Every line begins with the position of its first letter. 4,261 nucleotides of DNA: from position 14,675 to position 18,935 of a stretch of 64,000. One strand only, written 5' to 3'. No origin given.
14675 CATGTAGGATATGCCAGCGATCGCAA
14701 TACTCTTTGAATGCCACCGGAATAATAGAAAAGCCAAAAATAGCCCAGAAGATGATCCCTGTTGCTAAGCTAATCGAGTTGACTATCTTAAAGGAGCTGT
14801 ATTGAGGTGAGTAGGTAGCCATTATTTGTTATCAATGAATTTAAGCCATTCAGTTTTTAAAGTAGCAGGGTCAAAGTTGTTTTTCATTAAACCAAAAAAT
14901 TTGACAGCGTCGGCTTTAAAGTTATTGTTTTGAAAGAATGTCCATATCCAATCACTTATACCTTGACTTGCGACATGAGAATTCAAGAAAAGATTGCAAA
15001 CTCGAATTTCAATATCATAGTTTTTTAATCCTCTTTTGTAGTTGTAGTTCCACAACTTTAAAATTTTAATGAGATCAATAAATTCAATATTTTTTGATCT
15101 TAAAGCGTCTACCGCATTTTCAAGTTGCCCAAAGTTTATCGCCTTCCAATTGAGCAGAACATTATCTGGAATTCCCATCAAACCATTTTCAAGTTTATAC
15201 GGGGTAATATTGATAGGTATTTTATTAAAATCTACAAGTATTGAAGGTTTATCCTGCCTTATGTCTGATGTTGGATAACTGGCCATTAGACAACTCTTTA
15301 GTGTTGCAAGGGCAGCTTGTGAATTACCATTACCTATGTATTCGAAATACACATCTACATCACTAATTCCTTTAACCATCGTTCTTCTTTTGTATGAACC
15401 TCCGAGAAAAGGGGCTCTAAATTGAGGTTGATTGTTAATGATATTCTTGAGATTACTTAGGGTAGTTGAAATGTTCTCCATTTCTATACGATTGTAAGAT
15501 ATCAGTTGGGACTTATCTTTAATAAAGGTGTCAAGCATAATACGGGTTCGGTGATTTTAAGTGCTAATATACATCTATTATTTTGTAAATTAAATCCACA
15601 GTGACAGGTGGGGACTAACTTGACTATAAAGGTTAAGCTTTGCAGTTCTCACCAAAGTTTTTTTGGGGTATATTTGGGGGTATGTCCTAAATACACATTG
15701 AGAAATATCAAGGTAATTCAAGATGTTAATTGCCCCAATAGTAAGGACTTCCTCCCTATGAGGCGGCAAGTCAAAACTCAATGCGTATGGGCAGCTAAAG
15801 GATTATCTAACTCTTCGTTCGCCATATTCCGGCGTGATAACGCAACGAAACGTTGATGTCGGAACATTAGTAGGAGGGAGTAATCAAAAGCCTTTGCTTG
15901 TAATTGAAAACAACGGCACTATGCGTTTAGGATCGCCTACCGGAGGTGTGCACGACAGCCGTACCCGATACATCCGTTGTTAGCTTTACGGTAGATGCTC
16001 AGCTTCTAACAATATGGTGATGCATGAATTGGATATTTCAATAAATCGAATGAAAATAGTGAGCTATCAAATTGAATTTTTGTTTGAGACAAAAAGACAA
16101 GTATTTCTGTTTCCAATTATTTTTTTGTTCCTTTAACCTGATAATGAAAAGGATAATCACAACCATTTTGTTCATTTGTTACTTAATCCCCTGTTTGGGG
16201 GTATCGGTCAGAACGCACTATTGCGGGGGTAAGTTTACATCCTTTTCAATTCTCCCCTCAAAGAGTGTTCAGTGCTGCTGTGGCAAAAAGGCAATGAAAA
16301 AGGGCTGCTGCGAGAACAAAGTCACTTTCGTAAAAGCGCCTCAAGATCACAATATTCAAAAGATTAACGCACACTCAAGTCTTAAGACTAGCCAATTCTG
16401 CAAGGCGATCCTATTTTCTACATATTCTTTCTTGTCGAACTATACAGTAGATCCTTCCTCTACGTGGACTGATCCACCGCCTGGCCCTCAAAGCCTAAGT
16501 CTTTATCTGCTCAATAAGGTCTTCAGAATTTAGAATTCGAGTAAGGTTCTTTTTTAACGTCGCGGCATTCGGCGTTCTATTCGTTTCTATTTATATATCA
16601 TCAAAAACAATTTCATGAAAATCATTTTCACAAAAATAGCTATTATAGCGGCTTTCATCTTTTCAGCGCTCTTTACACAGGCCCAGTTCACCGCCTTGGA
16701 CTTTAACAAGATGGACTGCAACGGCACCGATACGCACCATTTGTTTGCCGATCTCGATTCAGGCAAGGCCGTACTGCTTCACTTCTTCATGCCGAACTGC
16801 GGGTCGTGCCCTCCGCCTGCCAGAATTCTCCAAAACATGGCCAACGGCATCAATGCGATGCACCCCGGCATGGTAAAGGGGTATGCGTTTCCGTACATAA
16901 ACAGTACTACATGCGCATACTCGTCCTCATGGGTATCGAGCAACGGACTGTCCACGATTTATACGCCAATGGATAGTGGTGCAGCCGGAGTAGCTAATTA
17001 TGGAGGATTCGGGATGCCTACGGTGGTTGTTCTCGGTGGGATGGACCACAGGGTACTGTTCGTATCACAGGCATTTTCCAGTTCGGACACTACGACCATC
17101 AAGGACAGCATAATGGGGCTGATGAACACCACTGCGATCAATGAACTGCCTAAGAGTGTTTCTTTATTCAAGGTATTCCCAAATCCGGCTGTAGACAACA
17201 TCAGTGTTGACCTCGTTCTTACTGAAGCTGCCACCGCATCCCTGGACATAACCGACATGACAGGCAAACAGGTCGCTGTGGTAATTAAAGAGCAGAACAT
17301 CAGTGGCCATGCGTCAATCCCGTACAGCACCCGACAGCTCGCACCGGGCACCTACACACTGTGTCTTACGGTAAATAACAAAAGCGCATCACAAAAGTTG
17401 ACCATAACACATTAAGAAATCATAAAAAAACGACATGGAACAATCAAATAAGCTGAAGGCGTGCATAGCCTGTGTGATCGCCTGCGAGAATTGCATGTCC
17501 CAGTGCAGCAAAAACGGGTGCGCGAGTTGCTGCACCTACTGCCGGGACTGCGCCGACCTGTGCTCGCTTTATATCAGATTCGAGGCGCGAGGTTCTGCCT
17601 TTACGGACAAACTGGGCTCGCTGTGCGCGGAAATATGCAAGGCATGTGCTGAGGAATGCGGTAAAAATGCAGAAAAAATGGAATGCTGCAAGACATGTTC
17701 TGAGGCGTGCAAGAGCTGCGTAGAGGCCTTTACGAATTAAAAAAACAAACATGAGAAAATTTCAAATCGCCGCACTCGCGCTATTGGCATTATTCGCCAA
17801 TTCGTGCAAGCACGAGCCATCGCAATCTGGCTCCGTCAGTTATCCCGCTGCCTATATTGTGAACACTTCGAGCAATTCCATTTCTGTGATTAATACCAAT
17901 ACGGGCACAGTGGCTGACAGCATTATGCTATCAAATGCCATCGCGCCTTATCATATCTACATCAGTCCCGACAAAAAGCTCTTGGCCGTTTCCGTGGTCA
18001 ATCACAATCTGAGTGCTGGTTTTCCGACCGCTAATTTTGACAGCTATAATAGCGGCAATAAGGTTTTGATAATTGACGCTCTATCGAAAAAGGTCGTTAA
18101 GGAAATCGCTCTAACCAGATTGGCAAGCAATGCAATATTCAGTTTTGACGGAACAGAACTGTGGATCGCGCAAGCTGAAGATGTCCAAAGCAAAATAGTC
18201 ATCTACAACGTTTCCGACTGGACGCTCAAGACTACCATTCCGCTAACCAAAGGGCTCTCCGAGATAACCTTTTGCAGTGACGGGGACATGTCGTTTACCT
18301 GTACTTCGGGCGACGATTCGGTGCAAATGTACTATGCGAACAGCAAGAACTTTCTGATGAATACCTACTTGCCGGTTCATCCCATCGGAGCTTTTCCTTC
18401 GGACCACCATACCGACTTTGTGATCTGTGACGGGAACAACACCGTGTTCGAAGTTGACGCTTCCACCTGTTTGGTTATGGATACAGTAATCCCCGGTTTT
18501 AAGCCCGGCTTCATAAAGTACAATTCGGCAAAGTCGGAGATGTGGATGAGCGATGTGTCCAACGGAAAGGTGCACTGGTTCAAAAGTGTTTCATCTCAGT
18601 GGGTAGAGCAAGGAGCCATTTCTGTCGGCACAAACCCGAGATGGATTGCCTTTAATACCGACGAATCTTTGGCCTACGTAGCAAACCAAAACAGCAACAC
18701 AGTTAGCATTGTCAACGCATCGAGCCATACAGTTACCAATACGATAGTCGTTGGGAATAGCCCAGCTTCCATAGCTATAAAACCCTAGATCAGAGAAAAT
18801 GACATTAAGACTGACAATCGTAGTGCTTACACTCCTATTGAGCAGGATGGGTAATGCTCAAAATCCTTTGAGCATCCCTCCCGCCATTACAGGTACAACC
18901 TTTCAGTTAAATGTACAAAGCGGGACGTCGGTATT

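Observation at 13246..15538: CBASS-like operon with two CD-NTase-like enzymes flanking a 4-TM effector; one has Asp-to-Asn at the third catalytic site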

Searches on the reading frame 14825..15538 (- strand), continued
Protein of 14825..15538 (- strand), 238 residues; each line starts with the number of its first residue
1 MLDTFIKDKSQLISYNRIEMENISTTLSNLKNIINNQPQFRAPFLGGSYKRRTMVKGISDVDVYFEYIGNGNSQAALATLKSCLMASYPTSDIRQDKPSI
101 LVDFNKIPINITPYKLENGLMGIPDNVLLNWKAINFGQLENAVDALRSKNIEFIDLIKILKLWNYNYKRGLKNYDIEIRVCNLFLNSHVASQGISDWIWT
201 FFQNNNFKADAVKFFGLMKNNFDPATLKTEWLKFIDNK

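Call 59: find_encoding_contigs(protein=P0042, flank=3500, max_places=1)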
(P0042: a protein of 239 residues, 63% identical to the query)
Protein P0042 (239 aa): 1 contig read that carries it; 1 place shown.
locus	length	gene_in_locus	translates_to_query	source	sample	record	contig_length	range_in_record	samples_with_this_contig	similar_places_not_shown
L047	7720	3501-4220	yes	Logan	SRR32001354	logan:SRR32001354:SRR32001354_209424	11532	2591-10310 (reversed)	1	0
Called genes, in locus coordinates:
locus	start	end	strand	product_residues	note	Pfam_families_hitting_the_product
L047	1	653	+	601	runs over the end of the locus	PF13175:AAA_15, PF13476:AAA_23 (weak), PF13304:AAA_21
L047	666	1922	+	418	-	PF14082:SduA_C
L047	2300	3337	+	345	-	-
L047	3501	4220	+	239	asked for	PF18144:SMODS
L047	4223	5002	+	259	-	-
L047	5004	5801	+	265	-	PF18144:SMODS, PF01909:NTP_transf_2 (weak)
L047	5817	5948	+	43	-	-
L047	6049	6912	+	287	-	PF08867:FRG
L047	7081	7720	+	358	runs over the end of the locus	PF14280:DUF4365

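Call 64: search_protein_families(library=padloc, proteins=[L007:6723-7199:+, L006:6728-7246:+, L010:1095-1556:+, L038:4085-4960:+, L006:7262-8038:+, P0254], max_evalue=0.001)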
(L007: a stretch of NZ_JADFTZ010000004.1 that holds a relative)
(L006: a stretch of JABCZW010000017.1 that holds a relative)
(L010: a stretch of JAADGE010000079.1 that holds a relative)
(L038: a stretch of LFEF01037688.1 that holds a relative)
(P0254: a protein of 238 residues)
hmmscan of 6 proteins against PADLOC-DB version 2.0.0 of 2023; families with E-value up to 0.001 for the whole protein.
L007:6723-7199:+ (159 aa): 2 families
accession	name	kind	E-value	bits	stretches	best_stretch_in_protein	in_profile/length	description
PDLC00712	Effector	-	7e-09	34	1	7-147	14-159/171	2TM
PDLC00677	Effector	-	1.8e-07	29.5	1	7-146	12-156/170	2TM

L006:6728-7246:+ (173 aa): 6 families
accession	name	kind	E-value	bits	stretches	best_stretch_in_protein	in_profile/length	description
PDLC00712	Effector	-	1.1e-26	91.9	1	5-167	13-165/171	2TM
PDLC00696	Effector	-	2.2e-15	54.8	1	4-170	10-174/189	2TM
PDLC00677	Effector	-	4e-13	47.9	1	7-161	13-157/170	2TM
PDLC00710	Effector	-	2.6e-11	41.6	1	6-169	16-170/176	2TM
PDLC00690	Effector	-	3.9e-07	28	1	6-112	10-115/187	2TM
PDLC03811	RTasSLATT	-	4.8e-06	24.4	1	4-162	9-156/158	DRT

L010:1095-1556:+ (154 aa): 5 families
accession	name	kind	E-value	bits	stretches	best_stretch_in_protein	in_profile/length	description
PDLC00712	Effector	-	1.8e-07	29.4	1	10-144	20-159/171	2TM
PDLC00695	Effector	-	1.9e-07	28.8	1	6-140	10-135/195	2TM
PDLC00677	Effector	-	3.6e-07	28.5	1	5-143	13-156/170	2TM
PDLC00709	Effector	-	1.7e-05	22.6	1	6-124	10-122/236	2TM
PDLC00690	Effector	-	0.00076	17.3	0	6-148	12-159/187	2TM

L038:4085-4960:+ (292 aa): 24 families
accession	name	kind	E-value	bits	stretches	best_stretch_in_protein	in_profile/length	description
PDLC00776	Cyclase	-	1.7e-107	357.1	1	1-292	1-286/287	oligonucleotide-cyclase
PDLC00823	Cyclase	-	1.4e-43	147.6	1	1-291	1-283/285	oligonucleotide-cyclase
PDLC00809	Cyclase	-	7.2e-26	89.4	1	6-290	5-293/295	oligonucleotide-cyclase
PDLC00802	Cyclase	-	8.2e-21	72.5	1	134-291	170-330/332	oligonucleotide-cyclase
PDLC00786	Cyclase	-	1.2e-19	68.9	1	6-290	4-292/293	oligonucleotide-cyclase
PDLC00814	Cyclase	-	1e-18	65.7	1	9-202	9-204/295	oligonucleotide-cyclase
PDLC00796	Cyclase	-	2.3e-16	58.2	1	6-270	4-267/432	oligonucleotide-cyclase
PDLC00803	Cyclase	-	2.5e-15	54.8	1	23-250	22-233/253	oligonucleotide-cyclase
PDLC00805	Cyclase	-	1.8e-14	51.9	1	24-273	44-296/314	oligonucleotide-cyclase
PDLC00769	Cyclase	-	7.1e-14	49.9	1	21-201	19-194/261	oligonucleotide-cyclase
PDLC00792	Cyclase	-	7.9e-14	49.6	1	7-202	5-200/236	oligonucleotide-cyclase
PDLC00820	Cyclase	-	2.3e-11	41.6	1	4-204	2-201/324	oligonucleotide-cyclase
PDLC00773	Cyclase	-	5e-11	40.8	1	6-290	4-295/334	oligonucleotide-cyclase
PDLC00818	Cyclase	-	1.9e-10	38.8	1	146-290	154-293/322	oligonucleotide-cyclase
PDLC00822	Cyclase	-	1e-08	32.9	1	147-291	192-344/375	oligonucleotide-cyclase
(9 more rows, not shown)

L006:7262-8038:+ (259 aa): 28 families (the best 25 are shown)
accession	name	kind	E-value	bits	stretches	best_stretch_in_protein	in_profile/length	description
PDLC00769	Cyclase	-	2.5e-73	244.7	1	1-257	1-259/261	oligonucleotide-cyclase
PDLC00823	Cyclase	-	8.7e-25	85.9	1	19-195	17-195/285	oligonucleotide-cyclase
PDLC00776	Cyclase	-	3.4e-24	83.7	1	44-191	44-192/287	oligonucleotide-cyclase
PDLC00809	Cyclase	-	3.4e-18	64.2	1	9-209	10-217/295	oligonucleotide-cyclase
PDLC00805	Cyclase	-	8.6e-17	59.5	1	32-196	50-230/314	oligonucleotide-cyclase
PDLC00786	Cyclase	-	7.7e-16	56.3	1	1-206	1-215/293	oligonucleotide-cyclase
PDLC00820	Cyclase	-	1.1e-15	55.7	1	11-193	15-198/324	oligonucleotide-cyclase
PDLC00803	Cyclase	-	3.6e-15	54.3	1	1-214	1-205/253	oligonucleotide-cyclase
PDLC00802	Cyclase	-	7.1e-15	53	1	93-210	133-254/332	oligonucleotide-cyclase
PDLC00796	Cyclase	-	8.7e-15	53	1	2-193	2-198/432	oligonucleotide-cyclase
PDLC00814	Cyclase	-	1.6e-13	48.7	1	21-194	27-204/295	oligonucleotide-cyclase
PDLC00822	Cyclase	-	9e-13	46.3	2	46-122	48-126/375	oligonucleotide-cyclase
PDLC00771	Cyclase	-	9.8e-12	42.8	1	31-203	31-208/271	oligonucleotide-cyclase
PDLC00790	Cyclase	-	1.1e-11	42.7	1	21-174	53-204/310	oligonucleotide-cyclase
PDLC00804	Cyclase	-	1.2e-11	42.7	1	31-201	13-189/256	oligonucleotide-cyclase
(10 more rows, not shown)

P0254 (238 aa): 15 families
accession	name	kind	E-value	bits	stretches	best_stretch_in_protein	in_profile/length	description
PDLC00769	Cyclase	-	3.3e-28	96.8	1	1-204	1-214/261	oligonucleotide-cyclase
PDLC00823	Cyclase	-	1.1e-22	79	1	2-204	4-213/285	oligonucleotide-cyclase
PDLC00820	Cyclase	-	1.4e-20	71.8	1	1-215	1-230/324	oligonucleotide-cyclase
PDLC00796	Cyclase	-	4.9e-13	47.2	1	4-189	4-204/432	oligonucleotide-cyclase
PDLC00790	Cyclase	-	1.7e-11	42.1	1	21-179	53-221/310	oligonucleotide-cyclase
PDLC00809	Cyclase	-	2.1e-11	42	1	7-170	8-189/295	oligonucleotide-cyclase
PDLC00776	Cyclase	-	4e-11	40.8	1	2-170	4-180/287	oligonucleotide-cyclase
PDLC00786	Cyclase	-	1.5e-10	39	1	1-200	1-219/293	oligonucleotide-cyclase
PDLC00792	Cyclase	-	6.6e-10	36.8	1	23-172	22-188/236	oligonucleotide-cyclase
PDLC00814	Cyclase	-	1.1e-09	36.2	1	5-201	7-221/295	oligonucleotide-cyclase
PDLC00805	Cyclase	-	2.2e-09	35.2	1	72-194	106-234/314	oligonucleotide-cyclase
PDLC00773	Cyclase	-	2.8e-08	31.7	1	4-168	4-182/334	oligonucleotide-cyclase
PDLC00822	Cyclase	-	1.2e-07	29.4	1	1-112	1-122/375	oligonucleotide-cyclase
PDLC00818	Cyclase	-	3.3e-06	24.9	0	107-171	131-195/322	oligonucleotide-cyclase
PDLC00810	Cyclase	-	4.7e-06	24.3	1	48-162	53-177/335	oligonucleotide-cyclase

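Call 65: search_dna_similar(query=window:14825-15538:-, collection=phages, mode=protein, max_evalue=0.001, max_rows=10)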
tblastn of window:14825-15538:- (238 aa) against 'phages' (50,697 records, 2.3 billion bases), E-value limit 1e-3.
No match.

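Call 66: search_dna_similar(query=window:14825-15538:-, collection=plasmids, mode=protein, max_evalue=0.001, max_rows=10)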
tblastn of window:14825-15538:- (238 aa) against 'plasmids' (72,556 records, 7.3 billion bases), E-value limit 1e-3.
Records with a match: 23; places in all: 23; records where one place covers at least 80% of the query: 1.
Best place of each record, by identity: <60% 23.
By first word of the organism name: Rhizobium 5; Sulfitobacter 3; Hymenobacter 1; Mucilaginibacter 1; Nostoc 1; Methylobacterium 1; Bosea 1; Tistrella 1; Shinella 1; Agrobacterium 1; and 7 more.
By predicted mobility (MOB-suite, as given by PLSDB): conjugative 11; non-mobilizable 7; mobilizable 5.
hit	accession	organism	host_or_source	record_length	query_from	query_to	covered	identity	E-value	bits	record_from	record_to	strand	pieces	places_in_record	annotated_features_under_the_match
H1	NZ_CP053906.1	Hymenobacter sp. BRD67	cell culture,soil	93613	19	210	81%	27.5%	3e-5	52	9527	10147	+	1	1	hypothetical protein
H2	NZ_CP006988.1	Rhizobium etli bv. mimosae str. IE4771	Phaseolus vulgaris,whole organism,nodule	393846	3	184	76%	26.8%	7e-10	66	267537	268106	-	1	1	CBASS oligonucleotide cyclase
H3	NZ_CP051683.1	Mucilaginibacter robiniae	cell culture,Flower of Shittah tree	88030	31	189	67%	30.1%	8e-10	66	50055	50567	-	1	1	nucleotidyltransferase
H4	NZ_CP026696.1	Nostoc sp. 'Lobaria pulmonaria (5183) cyanobiont'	Lobaria pulmonaria thallus,lichen ...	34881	18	190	73%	26.8%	8e-10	66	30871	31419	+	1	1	CBASS oligonucleotide cyclase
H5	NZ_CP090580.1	Methylobacterium radiotolerans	Pure isolate,Urban soil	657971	3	172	71%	26.5%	2e-7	58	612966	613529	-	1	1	CBASS oligonucleotide cyclase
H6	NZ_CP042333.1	Bosea sp. F3-2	soybean,soil sample,rhizosphere soil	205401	47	222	74%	25.1%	3e-8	61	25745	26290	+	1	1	hypothetical protein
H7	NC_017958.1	Tistrella mobilis KA081020-065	-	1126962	3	170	71%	26.1%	1e-5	53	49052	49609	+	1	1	record has no annotation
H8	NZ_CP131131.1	Shinella zoogloeoides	isolate,Activated charcoal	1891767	3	171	71%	25.4%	1e-6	56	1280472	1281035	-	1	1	none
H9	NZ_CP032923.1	Agrobacterium tumefaciens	Euonymus sp.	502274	3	170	71%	25.0%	7e-7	57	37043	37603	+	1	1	CBASS oligonucleotide cyclase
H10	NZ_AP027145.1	Methylocystis iwaonis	-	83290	18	164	62%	28.3%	1e-7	59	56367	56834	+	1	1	CBASS oligonucleotide cyclase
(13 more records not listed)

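Call 74: search_protein_families(library=pfam, proteins=[L031:5835-8366:+, L031:8291-9625:+, L012:4713-5120:+, L025:5244-7031:+, L007:4171-5991:+, L007:7806-10466:+], max_evalue=0.001)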
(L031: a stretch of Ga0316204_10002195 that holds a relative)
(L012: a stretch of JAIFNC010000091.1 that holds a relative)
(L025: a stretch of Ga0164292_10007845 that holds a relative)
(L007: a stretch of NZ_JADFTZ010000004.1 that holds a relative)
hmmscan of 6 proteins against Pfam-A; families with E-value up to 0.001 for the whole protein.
L031:5835-8366:+ (844 aa): 1 family
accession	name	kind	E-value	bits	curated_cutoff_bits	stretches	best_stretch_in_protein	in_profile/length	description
PF01544.23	CorA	-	1.2e-11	44.9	27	1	695-800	187-287/292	CorA-like Mg2+ transporter protein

L031:8291-9625:+ (445 aa): 0 families

L012:4713-5120:+ (136 aa): 1 family
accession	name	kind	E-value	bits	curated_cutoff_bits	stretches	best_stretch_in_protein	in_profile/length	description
PF09701.15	Cas_Cmr5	-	1.1e-05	26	21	1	10-90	7-87/119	CRISPR-associated protein (Cas_Cmr5)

L025:5244-7031:+ (596 aa): 1 family
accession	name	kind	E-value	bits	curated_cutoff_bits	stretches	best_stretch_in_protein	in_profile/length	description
PF03235.19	GmrSD_N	-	1.4e-30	107.3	33.2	1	13-215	3-197/199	GmrSD restriction endonuclease, N-terminal domain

L007:4171-5991:+ (607 aa): 2 families
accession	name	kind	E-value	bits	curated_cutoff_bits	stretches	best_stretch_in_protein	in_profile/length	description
PF03235.19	GmrSD_N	-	5.5e-37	128.3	33.2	1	21-251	1-199/199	GmrSD restriction endonuclease, N-terminal domain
PF07510.16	GmrSD_C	-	8.9e-12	45.5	23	1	456-583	25-135/138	GmrSD restriction endonucleases, C-terminal domain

L007:7806-10466:+ (887 aa): 8 families
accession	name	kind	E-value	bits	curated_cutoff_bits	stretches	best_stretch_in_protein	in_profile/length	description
PF00580.27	UvrD-helicase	-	4.4e-48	164.8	23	2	408-586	98-269/271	UvrD/REP helicase N-terminal domain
PF13245.12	AAA_19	-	1.7e-22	80.5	25.1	1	130-572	1-133/134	AAA domain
PF01396.24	Zn_ribbon_Top1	-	3.7e-19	68.7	32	2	853-886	3-35/39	Topoisomerase DNA binding C4 zinc finger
PF13361.12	UvrD_C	-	5.3e-15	56.1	25.6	1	705-776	286-345/350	UvrD-like helicase C-terminal domain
PF13538.12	UvrD_C_2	-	1.8e-09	37.8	27.4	0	753-776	28-51/52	UvrD-like helicase C-terminal domain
PF13604.12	AAA_30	-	1.7e-06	28.3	27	0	127-208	3-79/191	AAA domain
PF01443.25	Viral_helicase1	-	2.7e-06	27.8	21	0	517-776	44-226/228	Viral superfamily 1 RNA helicase core domain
PF13086.12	AAA_11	-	0.00087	19.6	27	0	140-209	19-86/257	AAA domain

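Call 78: search_protein_families(library=ncbifam, proteins=[L012:101-1027:+, L012:1027-2706:+, L012:2702-3811:+, L012:3841-4704:+, L012:5129-5989:+, L012:6726-7541:+, L031:5835-8366:+, L031:8291-9625:+], max_evalue=0.001)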
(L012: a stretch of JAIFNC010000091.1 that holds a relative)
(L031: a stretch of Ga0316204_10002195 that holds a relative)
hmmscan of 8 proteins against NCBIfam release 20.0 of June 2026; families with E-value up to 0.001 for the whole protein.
L012:101-1027:+ (309 aa): 0 families

L012:1027-2706:+ (560 aa): 1 family
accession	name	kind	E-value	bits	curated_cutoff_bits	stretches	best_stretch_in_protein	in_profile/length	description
TIGR02577.1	cas_TM1794_Cmr2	equivalog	1.9e-38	132.6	79.4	2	187-408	249-508/510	type III-B CRISPR-associated protein Cas10/Cmr2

L012:2702-3811:+ (370 aa): 1 family
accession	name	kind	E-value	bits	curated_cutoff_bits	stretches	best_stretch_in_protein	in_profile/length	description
TIGR01888.1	cas_cmr3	equivalog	1.5e-16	60.5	100.4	1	9-360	1-339/346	type III-B CRISPR module-associated protein Cmr3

L012:3841-4704:+ (288 aa): 2 families
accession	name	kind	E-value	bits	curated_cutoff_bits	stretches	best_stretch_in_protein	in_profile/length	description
TIGR02580.1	cas_RAMP_Cmr4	equivalog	7.6e-45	153.9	87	1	9-282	2-282/283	type III-B CRISPR module RAMP protein Cmr4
TIGR02582.1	cas7_TM1809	equivalog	2.5e-08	34.2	90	1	12-64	10-64/203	type III-A CRISPR-associated RAMP protein Csm3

L012:5129-5989:+ (287 aa): 5 families
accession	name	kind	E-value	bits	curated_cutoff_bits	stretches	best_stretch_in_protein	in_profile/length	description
TIGR01898.1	cas_TM1791_cmr6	equivalog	4e-30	105.4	51.1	1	77-287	1-195/195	type III-B CRISPR module RAMP protein Cmr6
TIGR02580.1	cas_RAMP_Cmr4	equivalog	2.5e-06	27.6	87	1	109-140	30-61/283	type III-B CRISPR module RAMP protein Cmr4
TIGR02581.1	cas_cyan_RAMP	equivalog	7.6e-06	25.7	108.05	1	111-129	37-55/216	type III CRISPR-associated RAMP protein Csx7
TIGR02582.1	cas7_TM1809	equivalog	5.6e-05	23.2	90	1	106-150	34-64/203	type III-A CRISPR-associated RAMP protein Csm3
TIGR03986.1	TIGR03986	equivalog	0.00058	19.4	161.35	1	106-149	64-109/568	TIGR03986 family type III CRISPR-associated RAMP protein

L012:6726-7541:+ (272 aa): 2 families
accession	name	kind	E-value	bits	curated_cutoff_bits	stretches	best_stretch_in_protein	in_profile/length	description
TIGR01877.1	cas_cas6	equivalog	2.7e-08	34.5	58.65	1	138-268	69-199/200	CRISPR-associated endoribonuclease Cas6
NF010939.0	PRK14359.1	equivalog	2.9e-05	22.9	592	1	121-221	141-243/430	bifunctional UDP-N-acetylglucosamine diphosphorylase/glucosamine-1-phosphate N-acetyltransferase GlmU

L031:5835-8366:+ (844 aa): 1 family
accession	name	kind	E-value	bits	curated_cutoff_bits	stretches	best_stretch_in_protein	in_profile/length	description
TIGR00383.1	corA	equivalog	0.00083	18.8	200.75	0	691-800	209-311/320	magnesium/cobalt transporter CorA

L031:8291-9625:+ (445 aa): 0 families

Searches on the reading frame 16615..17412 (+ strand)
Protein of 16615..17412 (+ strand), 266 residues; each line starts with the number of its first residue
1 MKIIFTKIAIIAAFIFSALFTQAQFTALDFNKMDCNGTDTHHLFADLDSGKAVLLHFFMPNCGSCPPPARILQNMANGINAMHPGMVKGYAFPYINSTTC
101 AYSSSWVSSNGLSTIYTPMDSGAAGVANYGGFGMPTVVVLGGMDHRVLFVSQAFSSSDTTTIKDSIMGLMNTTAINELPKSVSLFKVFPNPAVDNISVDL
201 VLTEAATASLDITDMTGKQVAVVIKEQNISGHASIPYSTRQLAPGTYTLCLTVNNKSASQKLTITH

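Call 69: search_protein_families(library=pfam, proteins=[window:16615-17412:+], max_evalue=0.001)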
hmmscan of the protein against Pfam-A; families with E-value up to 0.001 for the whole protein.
window:16615-17412:+ (266 aa): 1 family
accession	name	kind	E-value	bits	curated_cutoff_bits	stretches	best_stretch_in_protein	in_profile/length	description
PF18962.6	Por_Secre_tail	-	8.3e-11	42.5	27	1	187-264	1-75/75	Secretion system C-terminal sorting domain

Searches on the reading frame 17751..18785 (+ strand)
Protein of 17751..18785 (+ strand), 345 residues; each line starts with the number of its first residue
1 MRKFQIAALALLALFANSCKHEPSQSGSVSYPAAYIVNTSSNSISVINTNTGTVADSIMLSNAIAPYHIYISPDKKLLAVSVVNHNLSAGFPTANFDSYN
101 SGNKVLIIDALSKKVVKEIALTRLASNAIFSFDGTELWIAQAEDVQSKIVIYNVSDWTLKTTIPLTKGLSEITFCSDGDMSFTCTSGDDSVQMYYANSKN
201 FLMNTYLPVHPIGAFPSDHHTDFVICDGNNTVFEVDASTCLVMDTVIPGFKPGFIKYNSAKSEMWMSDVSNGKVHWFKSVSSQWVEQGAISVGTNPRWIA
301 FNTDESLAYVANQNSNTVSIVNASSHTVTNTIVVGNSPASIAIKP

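Call 69: search_protein_families(library=pfam, proteins=[window:17751-18785:+], max_evalue=0.001)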
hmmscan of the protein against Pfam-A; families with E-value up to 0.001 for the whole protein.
window:17751-18785:+ (345 aa): 2 families
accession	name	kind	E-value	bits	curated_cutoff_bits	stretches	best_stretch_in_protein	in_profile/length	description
PF10282.15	Lactonase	-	3e-06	27.1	21.7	1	285-327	281-324/344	Lactonase, 7-bladed beta-propeller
PF21783.3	YNCE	-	4.1e-05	23.5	27.1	0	23-81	32-87/339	YNCE-like beta-propeller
